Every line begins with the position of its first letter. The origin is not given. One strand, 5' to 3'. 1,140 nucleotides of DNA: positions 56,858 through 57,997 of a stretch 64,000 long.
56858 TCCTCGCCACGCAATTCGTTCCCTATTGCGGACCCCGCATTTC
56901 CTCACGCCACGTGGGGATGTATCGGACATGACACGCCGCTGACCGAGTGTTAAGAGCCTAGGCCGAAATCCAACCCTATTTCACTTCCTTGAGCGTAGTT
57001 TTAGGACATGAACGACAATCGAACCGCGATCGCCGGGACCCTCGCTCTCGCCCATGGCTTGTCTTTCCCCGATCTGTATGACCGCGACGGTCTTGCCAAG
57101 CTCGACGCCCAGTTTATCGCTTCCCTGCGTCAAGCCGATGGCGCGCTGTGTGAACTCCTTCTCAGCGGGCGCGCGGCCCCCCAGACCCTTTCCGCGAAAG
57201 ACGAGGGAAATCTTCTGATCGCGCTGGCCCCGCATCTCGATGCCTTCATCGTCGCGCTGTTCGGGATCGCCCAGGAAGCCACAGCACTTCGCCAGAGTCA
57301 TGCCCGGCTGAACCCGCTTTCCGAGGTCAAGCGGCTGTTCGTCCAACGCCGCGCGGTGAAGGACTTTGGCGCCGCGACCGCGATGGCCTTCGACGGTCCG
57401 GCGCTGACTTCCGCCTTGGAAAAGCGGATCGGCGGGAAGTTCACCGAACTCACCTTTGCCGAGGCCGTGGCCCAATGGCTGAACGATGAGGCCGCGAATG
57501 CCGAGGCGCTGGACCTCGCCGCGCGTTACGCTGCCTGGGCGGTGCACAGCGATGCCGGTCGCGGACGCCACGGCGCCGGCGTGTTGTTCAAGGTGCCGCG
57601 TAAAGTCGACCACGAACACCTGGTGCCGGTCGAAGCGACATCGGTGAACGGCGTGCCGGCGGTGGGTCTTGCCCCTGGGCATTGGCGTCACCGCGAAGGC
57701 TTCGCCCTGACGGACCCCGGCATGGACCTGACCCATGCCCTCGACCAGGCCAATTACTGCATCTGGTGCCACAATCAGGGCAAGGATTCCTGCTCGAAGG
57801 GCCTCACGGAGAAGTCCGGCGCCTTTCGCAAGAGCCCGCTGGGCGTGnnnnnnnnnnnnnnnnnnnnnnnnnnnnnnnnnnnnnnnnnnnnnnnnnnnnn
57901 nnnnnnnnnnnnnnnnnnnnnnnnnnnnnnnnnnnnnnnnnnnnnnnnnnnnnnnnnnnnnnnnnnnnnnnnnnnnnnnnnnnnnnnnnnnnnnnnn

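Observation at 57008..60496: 1162-aa flavoprotein combining an unknown N-domain with a GltD/NfnB-like and a PyrK/NfnA-like module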

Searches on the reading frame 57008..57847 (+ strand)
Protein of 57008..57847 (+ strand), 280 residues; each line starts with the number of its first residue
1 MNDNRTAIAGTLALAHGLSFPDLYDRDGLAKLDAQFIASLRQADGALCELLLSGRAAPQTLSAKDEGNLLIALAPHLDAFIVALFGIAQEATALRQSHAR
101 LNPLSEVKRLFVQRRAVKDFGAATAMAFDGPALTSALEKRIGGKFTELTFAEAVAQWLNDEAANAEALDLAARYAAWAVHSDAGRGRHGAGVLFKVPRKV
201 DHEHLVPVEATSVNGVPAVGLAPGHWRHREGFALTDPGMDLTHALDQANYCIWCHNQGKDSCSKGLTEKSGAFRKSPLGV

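Call 26: search_protein_families(library=pfam, proteins=[window:57008-57757:+], max_evalue=10)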
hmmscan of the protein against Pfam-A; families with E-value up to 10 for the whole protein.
window:57008-57757:+ (250 aa): 0 families

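Call 38: search_protein_representatives(protein=window:57008-57847:+)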
Query: 280 residues. Proteins with E-value up to 0.001 (for the whole library): 1437; up to 1e-10: 813; up to 1e-30: 147. The best 150 are listed.
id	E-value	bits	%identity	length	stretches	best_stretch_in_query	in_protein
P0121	4.0e-79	282.1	54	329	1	10-280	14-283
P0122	1.5e-71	257.2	57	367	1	60-280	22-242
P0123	8.3e-71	254.8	49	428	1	12-277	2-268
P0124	1.7e-70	253.8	52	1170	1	11-280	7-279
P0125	5.1e-70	252.3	50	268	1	12-274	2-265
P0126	1.1e-69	251.1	48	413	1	7-280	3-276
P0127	5.4e-69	248.9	53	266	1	7-255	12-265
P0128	6.7e-69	248.6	52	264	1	13-275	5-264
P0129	8.4e-68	245.0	49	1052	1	11-279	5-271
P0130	2.6e-66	240.1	50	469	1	23-280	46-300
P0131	3.3e-63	229.9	55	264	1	74-272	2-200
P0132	5.8e-63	229.1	48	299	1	7-275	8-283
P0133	2.0e-62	227.3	48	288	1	11-280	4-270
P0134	2.3e-61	223.9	51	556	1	8-242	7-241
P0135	3.1e-61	223.4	52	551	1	12-280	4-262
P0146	2.1e-54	201.0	51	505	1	7-235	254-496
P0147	2.2e-54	201.0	44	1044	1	12-279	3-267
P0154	7.0e-48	179.7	50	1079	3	220-277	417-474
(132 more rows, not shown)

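Call 47: find_homologous_proteins(query=P0147, max_evalue=1e-10)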
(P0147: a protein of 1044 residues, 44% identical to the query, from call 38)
Query P0147 (1044 aa): 8000 proteins with E <= 1e-10 among 8000 candidates; the best 120 are listed.
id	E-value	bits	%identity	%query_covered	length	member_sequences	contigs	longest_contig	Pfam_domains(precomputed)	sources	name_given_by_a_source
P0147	0.0e+0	2396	100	100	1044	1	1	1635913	PF27156.1,PF07992.21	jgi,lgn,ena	-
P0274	0.0e+0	1157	52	100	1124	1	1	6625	PF27156.1,PF07992.21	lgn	-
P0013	0.0e+0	1121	48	100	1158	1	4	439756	PF27156.1,PF07992.21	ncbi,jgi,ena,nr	ncbi:MAG TPA: FAD-dependent oxidoreductase [Stellaceae bacterium]|nr:FAD-dependent oxidoreductase [S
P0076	0.0e+0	1118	49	100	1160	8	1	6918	PF27156.1,PF07992.21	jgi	-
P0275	0.0e+0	1117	50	100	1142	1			PF27156.1,PF07992.21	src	-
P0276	0.0e+0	1112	48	100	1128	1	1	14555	PF27156.1,PF07992.21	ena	-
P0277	0.0e+0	1110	49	100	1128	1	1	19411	PF27156.1,PF07992.21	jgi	jgi:NADPH-dependent glutamate synthase beta subunit-like oxidoreductase/NAD(P)H-flavin reductase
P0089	0.0e+0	1110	48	100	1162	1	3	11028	PF27156.1,PF07992.21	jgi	jgi:NADPH-dependent glutamate synthase beta subunit-like oxidoreductase/NAD(P)H-flavin reductase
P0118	0.0e+0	1107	48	100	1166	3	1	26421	PF27156.1,PF07992.21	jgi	jgi:NADPH-dependent glutamate synthase beta subunit-like oxidoreductase/NAD(P)H-flavin reductase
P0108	0.0e+0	1107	49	100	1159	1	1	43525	PF27156.1,PF07992.21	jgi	jgi:NADPH-dependent glutamate synthase beta subunit-like oxidoreductase/NAD(P)H-flavin reductase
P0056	0.0e+0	1107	47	100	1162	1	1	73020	PF27156.1,PF07992.21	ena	-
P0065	0.0e+0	1106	48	99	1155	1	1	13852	PF27156.1,PF07992.21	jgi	jgi:NADPH-dependent glutamate synthase beta subunit-like oxidoreductase/NAD(P)H-flavin reductase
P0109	0.0e+0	1103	49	100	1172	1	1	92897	PF27156.1,PF07992.21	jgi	jgi:NADPH-dependent glutamate synthase beta subunit-like oxidoreductase/NAD(P)H-flavin reductase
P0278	0.0e+0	1103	48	100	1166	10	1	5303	PF27156.1,PF07992.21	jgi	jgi:NADPH-dependent glutamate synthase beta subunit-like oxidoreductase/NAD(P)H-flavin reductase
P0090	0.0e+0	1102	51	89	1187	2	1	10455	PF27156.1,PF07992.21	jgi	-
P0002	0.0e+0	1101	48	99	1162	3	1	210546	PF14691.12,PF27156.1,PF07992.21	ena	-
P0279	0.0e+0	1101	48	100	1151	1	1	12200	PF14691.12,PF27156.1,PF07992.21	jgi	jgi:NADPH-dependent glutamate synthase beta subunit-like oxidoreductase/NAD(P)H-flavin reductase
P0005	0.0e+0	1100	48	100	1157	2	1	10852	PF27156.1,PF07992.21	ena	-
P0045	0.0e+0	1100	48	100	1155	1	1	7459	PF27156.1,PF07992.21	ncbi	-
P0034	0.0e+0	1100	51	89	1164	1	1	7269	PF27156.1,PF07992.21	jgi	-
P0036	0.0e+0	1100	51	89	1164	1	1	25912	PF27156.1,PF07992.21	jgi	-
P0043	0.0e+0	1099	51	89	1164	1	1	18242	PF27156.1,PF07992.21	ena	-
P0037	0.0e+0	1099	48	100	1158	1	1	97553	PF27156.1,PF07992.21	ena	-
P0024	0.0e+0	1099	52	89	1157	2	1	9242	PF27156.1,PF07992.21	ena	-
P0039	0.0e+0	1099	48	100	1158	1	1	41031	PF27156.1,PF07992.21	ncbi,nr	ncbi:MAG TPA: FAD-dependent oxidoreductase [Stellaceae bacterium]|nr:FAD-dependent oxidoreductase [S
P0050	0.0e+0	1098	48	99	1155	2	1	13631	PF27156.1,PF07992.21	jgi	jgi:NADPH-dependent glutamate synthase beta subunit-like oxidoreductase/NAD(P)H-flavin reductase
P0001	0.0e+0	1097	48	99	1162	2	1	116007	PF14691.12,PF27156.1,PF07992.21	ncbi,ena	-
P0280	0.0e+0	1097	48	100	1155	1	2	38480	PF27156.1,PF07992.21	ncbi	ncbi:MAG: FAD-dependent oxidoreductase [Stellaceae bacterium]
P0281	0.0e+0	1097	47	100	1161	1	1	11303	PF14691.12,PF27156.1,PF07992.21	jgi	jgi:NADPH-dependent glutamate synthase beta subunit-like oxidoreductase/NAD(P)H-flavin reductase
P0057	0.0e+0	1097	47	100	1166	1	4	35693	PF27156.1,PF07992.21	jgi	jgi:NADPH-dependent glutamate synthase beta subunit-like oxidoreductase/NAD(P)H-flavin reductase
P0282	0.0e+0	1097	48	100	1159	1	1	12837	PF27156.1,PF07992.21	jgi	jgi:NADPH-dependent glutamate synthase beta subunit-like oxidoreductase/NAD(P)H-flavin reductase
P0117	0.0e+0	1096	48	99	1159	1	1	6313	PF27156.1,PF07992.21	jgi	jgi:NADPH-dependent glutamate synthase beta subunit-like oxidoreductase/NAD(P)H-flavin reductase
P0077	0.0e+0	1096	48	100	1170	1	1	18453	PF27156.1,PF07992.21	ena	-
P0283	0.0e+0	1095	47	100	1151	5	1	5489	PF14691.12,PF27156.1,PF07992.21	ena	-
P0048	0.0e+0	1095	48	100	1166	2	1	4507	PF27156.1,PF07992.21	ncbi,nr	ncbi:MAG TPA: FAD-dependent oxidoreductase [Stellaceae bacterium]|nr:FAD-dependent oxidoreductase [S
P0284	0.0e+0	1095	48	100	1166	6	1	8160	PF27156.1,PF07992.21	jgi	jgi:NADPH-dependent glutamate synthase beta subunit-like oxidoreductase/NAD(P)H-flavin reductase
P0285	0.0e+0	1094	48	100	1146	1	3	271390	PF27156.1,PF07992.21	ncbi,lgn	-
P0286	0.0e+0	1094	47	100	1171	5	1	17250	PF27156.1,PF07992.21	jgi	jgi:NADPH-dependent glutamate synthase beta subunit-like oxidoreductase/NAD(P)H-flavin reductase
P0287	0.0e+0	1094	47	100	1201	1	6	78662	PF27156.1,PF07992.21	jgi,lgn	jgi:NADPH-dependent glutamate synthase beta subunit-like oxidoreductase/NAD(P)H-flavin reductase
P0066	0.0e+0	1093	48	100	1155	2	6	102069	PF27156.1,PF07992.21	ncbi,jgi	ncbi:MAG TPA: FAD-dependent oxidoreductase [Stellaceae bacterium]|jgi:NADPH-dependent glutamate synt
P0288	0.0e+0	1093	48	100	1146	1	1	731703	PF27156.1,PF07992.21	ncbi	-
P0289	0.0e+0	1093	48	100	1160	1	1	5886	PF27156.1,PF07992.21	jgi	-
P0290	0.0e+0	1093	48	100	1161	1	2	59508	PF27156.1,PF07992.21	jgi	jgi:NADPH-dependent glutamate synthase beta subunit-like oxidoreductase/NAD(P)H-flavin reductase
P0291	0.0e+0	1093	48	100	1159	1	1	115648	PF27156.1,PF07992.21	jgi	jgi:NADPH-dependent glutamate synthase beta subunit-like oxidoreductase/NAD(P)H-flavin reductase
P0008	0.0e+0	1093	48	100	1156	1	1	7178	PF27156.1,PF07992.21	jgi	jgi:NADPH-dependent glutamate synthase beta subunit-like oxidoreductase/NAD(P)H-flavin reductase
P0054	0.0e+0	1093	48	100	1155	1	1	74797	PF27156.1,PF07992.21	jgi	jgi:NADPH-dependent glutamate synthase beta subunit-like oxidoreductase/NAD(P)H-flavin reductase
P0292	0.0e+0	1092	48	100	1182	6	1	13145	PF27156.1,PF07992.21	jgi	-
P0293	0.0e+0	1092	52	86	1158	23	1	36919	PF14691.12,PF27156.1,PF07992.21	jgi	jgi:NADPH-dependent glutamate synthase beta subunit-like oxidoreductase/NAD(P)H-flavin reductase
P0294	0.0e+0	1092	48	100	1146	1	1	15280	PF27156.1,PF07992.21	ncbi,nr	ncbi:MAG: FAD-dependent oxidoreductase [Rhodospirillaceae bacterium]|nr:FAD-dependent oxidoreductase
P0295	0.0e+0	1092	47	99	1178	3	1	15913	PF27156.1,PF07992.21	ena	-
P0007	0.0e+0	1091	47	100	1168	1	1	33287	PF27156.1,PF07992.21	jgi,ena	-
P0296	0.0e+0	1091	47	100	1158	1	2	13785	PF27156.1,PF07992.21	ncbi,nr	ncbi:MAG: FAD-dependent oxidoreductase [Proteobacteria bacterium]|nr:FAD-dependent oxidoreductase [P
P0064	0.0e+0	1090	46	99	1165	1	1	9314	PF27156.1,PF07992.21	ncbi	-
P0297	0.0e+0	1090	47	100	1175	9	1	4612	PF27156.1,PF07992.21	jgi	jgi:NADPH-dependent glutamate synthase beta subunit-like oxidoreductase/NAD(P)H-flavin reductase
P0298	0.0e+0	1090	48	100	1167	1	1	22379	PF27156.1,PF07992.21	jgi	jgi:NADPH-dependent glutamate synthase beta subunit-like oxidoreductase/NAD(P)H-flavin reductase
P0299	0.0e+0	1090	48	100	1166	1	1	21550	PF27156.1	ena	-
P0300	0.0e+0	1090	48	100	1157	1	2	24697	PF27156.1,PF07992.21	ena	-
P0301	0.0e+0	1089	48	100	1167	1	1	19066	PF27156.1,PF07992.21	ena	-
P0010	0.0e+0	1089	47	99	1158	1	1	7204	PF27156.1,PF07992.21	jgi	jgi:NADPH-dependent glutamate synthase beta subunit-like oxidoreductase/NAD(P)H-flavin reductase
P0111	0.0e+0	1089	47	100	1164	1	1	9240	PF27156.1,PF07992.21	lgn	-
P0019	0.0e+0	1089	47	100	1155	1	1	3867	PF27156.1,PF07992.21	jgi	jgi:NADPH-dependent glutamate synthase beta subunit-like oxidoreductase/NAD(P)H-flavin reductase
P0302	0.0e+0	1088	51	89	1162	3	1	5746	PF27156.1,PF07992.21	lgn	-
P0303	0.0e+0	1088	47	100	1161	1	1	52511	PF27156.1,PF07992.21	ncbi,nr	ncbi:MAG: FAD-dependent oxidoreductase [Acidobacteriota bacterium]|nr:FAD-dependent oxidoreductase [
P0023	0.0e+0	1088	47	100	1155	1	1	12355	PF27156.1,PF07992.21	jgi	jgi:NADPH-dependent glutamate synthase beta subunit-like oxidoreductase/NAD(P)H-flavin reductase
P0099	0.0e+0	1088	47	100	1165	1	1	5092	PF27156.1,PF07992.21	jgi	jgi:NADPH-dependent glutamate synthase beta subunit-like oxidoreductase/NAD(P)H-flavin reductase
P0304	0.0e+0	1088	47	100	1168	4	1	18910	PF27156.1,PF07992.21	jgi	-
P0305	0.0e+0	1088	47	100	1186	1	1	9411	PF27156.1,PF07992.21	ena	-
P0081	0.0e+0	1088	48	100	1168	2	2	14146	PF27156.1,PF07992.21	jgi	jgi:NADPH-dependent glutamate synthase beta subunit-like oxidoreductase/NAD(P)H-flavin reductase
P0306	0.0e+0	1088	47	100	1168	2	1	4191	PF27156.1,PF07992.21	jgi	jgi:NADPH-dependent glutamate synthase beta subunit-like oxidoreductase/NAD(P)H-flavin reductase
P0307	0.0e+0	1088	48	100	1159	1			PF27156.1,PF07992.21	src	-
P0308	0.0e+0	1088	47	99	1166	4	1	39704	PF27156.1,PF07992.21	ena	-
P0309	0.0e+0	1087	48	100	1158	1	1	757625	PF27156.1,PF07992.21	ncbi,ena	-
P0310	0.0e+0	1087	47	100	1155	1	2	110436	PF14691.12,PF27156.1,PF07992.21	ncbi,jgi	ncbi:MAG TPA: FAD-dependent oxidoreductase [Bryobacteraceae bacterium]|jgi:NADPH-dependent glutamate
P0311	0.0e+0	1087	47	100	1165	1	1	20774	PF27156.1,PF07992.21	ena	-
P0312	0.0e+0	1087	47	99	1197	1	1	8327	PF27156.1,PF07992.21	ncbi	-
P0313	0.0e+0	1087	48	100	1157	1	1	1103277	PF27156.1,PF07992.21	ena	-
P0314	0.0e+0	1087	47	100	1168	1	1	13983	PF27156.1,PF07992.21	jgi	jgi:NADPH-dependent glutamate synthase beta subunit-like oxidoreductase/NAD(P)H-flavin reductase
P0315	0.0e+0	1087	47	100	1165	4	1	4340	PF27156.1,PF07992.21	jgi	jgi:NADPH-dependent glutamate synthase beta subunit-like oxidoreductase/NAD(P)H-flavin reductase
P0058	0.0e+0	1087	48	100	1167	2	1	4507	PF27156.1,PF07992.21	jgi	jgi:NADPH-dependent glutamate synthase beta subunit-like oxidoreductase/NAD(P)H-flavin reductase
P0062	0.0e+0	1086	47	100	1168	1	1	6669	PF27156.1,PF07992.21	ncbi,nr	ncbi:MAG TPA: FAD-dependent oxidoreductase [Stellaceae bacterium]|nr:FAD-dependent oxidoreductase [S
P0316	0.0e+0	1086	48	100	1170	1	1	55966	PF27156.1,PF07992.21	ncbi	ncbi:MAG: FAD-dependent oxidoreductase [Burkholderiales bacterium]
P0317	0.0e+0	1086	48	100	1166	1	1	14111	PF27156.1,PF07992.21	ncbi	ncbi:MAG: FAD-dependent oxidoreductase [Xanthobacteraceae bacterium]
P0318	0.0e+0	1086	48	100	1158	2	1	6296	PF27156.1,PF07992.21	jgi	jgi:NADPH-dependent glutamate synthase beta subunit-like oxidoreductase/NAD(P)H-flavin reductase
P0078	0.0e+0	1086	48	100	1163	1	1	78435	PF27156.1,PF07992.21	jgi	jgi:NADPH-dependent glutamate synthase beta subunit-like oxidoreductase/NAD(P)H-flavin reductase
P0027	0.0e+0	1086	47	99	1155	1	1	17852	PF27156.1,PF07992.21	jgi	jgi:NADPH-dependent glutamate synthase beta subunit-like oxidoreductase/NAD(P)H-flavin reductase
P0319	0.0e+0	1086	47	100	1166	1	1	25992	PF27156.1,PF07992.21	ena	-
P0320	0.0e+0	1086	48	100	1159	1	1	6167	PF27156.1,PF07992.21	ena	-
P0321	0.0e+0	1086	48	100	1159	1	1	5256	PF27156.1,PF07992.21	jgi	jgi:NADPH-dependent glutamate synthase beta subunit-like oxidoreductase/NAD(P)H-flavin reductase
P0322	0.0e+0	1085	47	100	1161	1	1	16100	PF27156.1,PF07992.21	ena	-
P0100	0.0e+0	1085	48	100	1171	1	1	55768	PF27156.1,PF07992.21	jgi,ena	-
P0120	0.0e+0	1085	47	100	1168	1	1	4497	PF27156.1,PF07992.21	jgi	jgi:NADPH-dependent glutamate synthase beta subunit-like oxidoreductase/NAD(P)H-flavin reductase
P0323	0.0e+0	1085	47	100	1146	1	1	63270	PF27156.1,PF07992.21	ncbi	-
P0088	0.0e+0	1085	48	100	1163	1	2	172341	PF27156.1,PF07992.21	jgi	jgi:NADPH-dependent glutamate synthase beta subunit-like oxidoreductase/NAD(P)H-flavin reductase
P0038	0.0e+0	1085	47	100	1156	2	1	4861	PF27156.1,PF07992.21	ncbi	-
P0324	0.0e+0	1084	48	100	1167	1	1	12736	PF27156.1,PF07992.21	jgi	jgi:NADPH-dependent glutamate synthase beta subunit-like oxidoreductase/NAD(P)H-flavin reductase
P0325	0.0e+0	1084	48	99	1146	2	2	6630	PF27156.1,PF07992.21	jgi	-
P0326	0.0e+0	1084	48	100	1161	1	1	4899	PF27156.1,PF07992.21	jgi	jgi:NADPH-dependent glutamate synthase beta subunit-like oxidoreductase/NAD(P)H-flavin reductase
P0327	0.0e+0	1084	49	100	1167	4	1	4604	PF27156.1,PF07992.21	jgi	jgi:NADPH-dependent glutamate synthase beta subunit-like oxidoreductase/NAD(P)H-flavin reductase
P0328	0.0e+0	1084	47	100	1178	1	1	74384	PF27156.1,PF07992.21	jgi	jgi:NADPH-dependent glutamate synthase beta subunit-like oxidoreductase/NAD(P)H-flavin reductase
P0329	0.0e+0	1084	48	100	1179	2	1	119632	PF27156.1,PF07992.21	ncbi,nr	ncbi:MAG: FAD-dependent oxidoreductase [Rhodovulum sp.]|nr:FAD-dependent oxidoreductase [Rhodovulum 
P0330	0.0e+0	1084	48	100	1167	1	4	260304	PF27156.1,PF07992.21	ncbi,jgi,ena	jgi:NADPH-dependent glutamate synthase beta subunit-like oxidoreductase/NAD(P)H-flavin reductase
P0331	0.0e+0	1084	47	100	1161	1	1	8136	PF27156.1,PF07992.21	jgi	jgi:NADPH-dependent glutamate synthase beta subunit-like oxidoreductase/NAD(P)H-flavin reductase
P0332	0.0e+0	1084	47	100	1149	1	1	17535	PF14691.12,PF27156.1,PF07992.21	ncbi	-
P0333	0.0e+0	1084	48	100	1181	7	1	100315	PF27156.1,PF07992.21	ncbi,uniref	ncbi:FAD-dependent oxidoreductase [Rhodoplanes azumiensis]|uniref:FAD-dependent oxidoreductase n=1 T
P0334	0.0e+0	1084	48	100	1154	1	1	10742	PF27156.1,PF07992.21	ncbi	-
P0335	0.0e+0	1084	48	100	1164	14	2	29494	PF27156.1,PF07992.21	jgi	jgi:NADPH-dependent glutamate synthase beta subunit-like oxidoreductase/NAD(P)H-flavin reductase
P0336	0.0e+0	1084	48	99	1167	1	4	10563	PF27156.1,PF07992.21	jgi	jgi:NADPH-dependent glutamate synthase beta subunit-like oxidoreductase/NAD(P)H-flavin reductase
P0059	0.0e+0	1084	47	100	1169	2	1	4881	PF27156.1,PF07992.21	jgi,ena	jgi:NADPH-dependent glutamate synthase beta subunit-like oxidoreductase/NAD(P)H-flavin reductase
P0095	0.0e+0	1084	47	100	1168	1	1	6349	PF27156.1,PF07992.21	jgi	-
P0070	0.0e+0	1084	47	100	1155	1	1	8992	PF27156.1,PF07992.21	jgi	jgi:NADPH-dependent glutamate synthase beta subunit-like oxidoreductase/NAD(P)H-flavin reductase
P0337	0.0e+0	1083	48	99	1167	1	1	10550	PF27156.1,PF07992.21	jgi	jgi:NADPH-dependent glutamate synthase beta subunit-like oxidoreductase/NAD(P)H-flavin reductase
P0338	0.0e+0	1083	51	89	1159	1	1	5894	PF27156.1,PF07992.21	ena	-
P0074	0.0e+0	1083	47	100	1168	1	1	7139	PF27156.1,PF07992.21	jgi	jgi:NADPH-dependent glutamate synthase beta subunit-like oxidoreductase/NAD(P)H-flavin reductase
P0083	0.0e+0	1083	48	99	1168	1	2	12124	PF27156.1,PF07992.21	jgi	-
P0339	0.0e+0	1083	48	99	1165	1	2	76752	PF14691.12,PF27156.1,PF07992.21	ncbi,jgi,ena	jgi:NADPH-dependent glutamate synthase beta subunit-like oxidoreductase/NAD(P)H-flavin reductase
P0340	0.0e+0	1083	48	100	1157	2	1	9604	PF27156.1,PF07992.21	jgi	jgi:NADPH-dependent glutamate synthase beta subunit-like oxidoreductase/NAD(P)H-flavin reductase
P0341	0.0e+0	1083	48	100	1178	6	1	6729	PF27156.1,PF07992.21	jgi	jgi:NADPH-dependent glutamate synthase beta subunit-like oxidoreductase/NAD(P)H-flavin reductase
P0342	0.0e+0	1083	48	100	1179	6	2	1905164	PF27156.1,PF07992.21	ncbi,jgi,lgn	ncbi:Dihydroorotate dehydrogenase B (NAD(+)), electron transfer subunit [Rhodoplanes sp. P11]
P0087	0.0e+0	1083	48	99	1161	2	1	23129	PF27156.1,PF07992.21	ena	-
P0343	0.0e+0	1083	47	100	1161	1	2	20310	PF27156.1,PF07992.21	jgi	jgi:NADPH-dependent glutamate synthase beta subunit-like oxidoreductase/NAD(P)H-flavin reductase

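Call 48: find_encoding_contigs(protein=P0147, flank=8000, max_places=2)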
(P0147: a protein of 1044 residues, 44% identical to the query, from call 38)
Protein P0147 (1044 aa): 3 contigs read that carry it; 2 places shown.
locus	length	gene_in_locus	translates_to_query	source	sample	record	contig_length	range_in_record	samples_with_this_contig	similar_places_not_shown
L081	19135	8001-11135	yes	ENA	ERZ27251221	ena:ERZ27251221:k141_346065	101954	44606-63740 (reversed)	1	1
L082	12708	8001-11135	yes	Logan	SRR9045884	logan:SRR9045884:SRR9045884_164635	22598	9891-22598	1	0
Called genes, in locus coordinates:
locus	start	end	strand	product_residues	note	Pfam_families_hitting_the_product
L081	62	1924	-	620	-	PF12729:4HB_MCP_1 (weak), PF00015:MCPsignal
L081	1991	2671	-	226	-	-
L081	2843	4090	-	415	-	-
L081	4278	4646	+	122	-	-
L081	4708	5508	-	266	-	PF01513:NAD_kinase, PF20143:NAD_kinase_C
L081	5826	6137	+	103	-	-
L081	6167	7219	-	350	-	PF02628:COX15-CtaA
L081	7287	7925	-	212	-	-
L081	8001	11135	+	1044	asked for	PF27156:RP005_N, PF07992:Pyr_redox_2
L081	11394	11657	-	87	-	PF06233:Usg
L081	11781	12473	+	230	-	-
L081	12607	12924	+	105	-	PF00166:Cpn10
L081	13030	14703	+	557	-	-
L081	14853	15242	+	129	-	-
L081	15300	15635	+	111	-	-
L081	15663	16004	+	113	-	-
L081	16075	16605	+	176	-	PF01641:SelR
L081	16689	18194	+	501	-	PF01336:tRNA_anti-codon, PF00152:tRNA-synt_2, PF01409:tRNA-synt_2d (faint)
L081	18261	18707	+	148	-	-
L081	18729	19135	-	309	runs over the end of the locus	PF00768:Peptidase_S11, PF13354:Beta-lactamase2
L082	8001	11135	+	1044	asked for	PF27156:RP005_N, PF07992:Pyr_redox_2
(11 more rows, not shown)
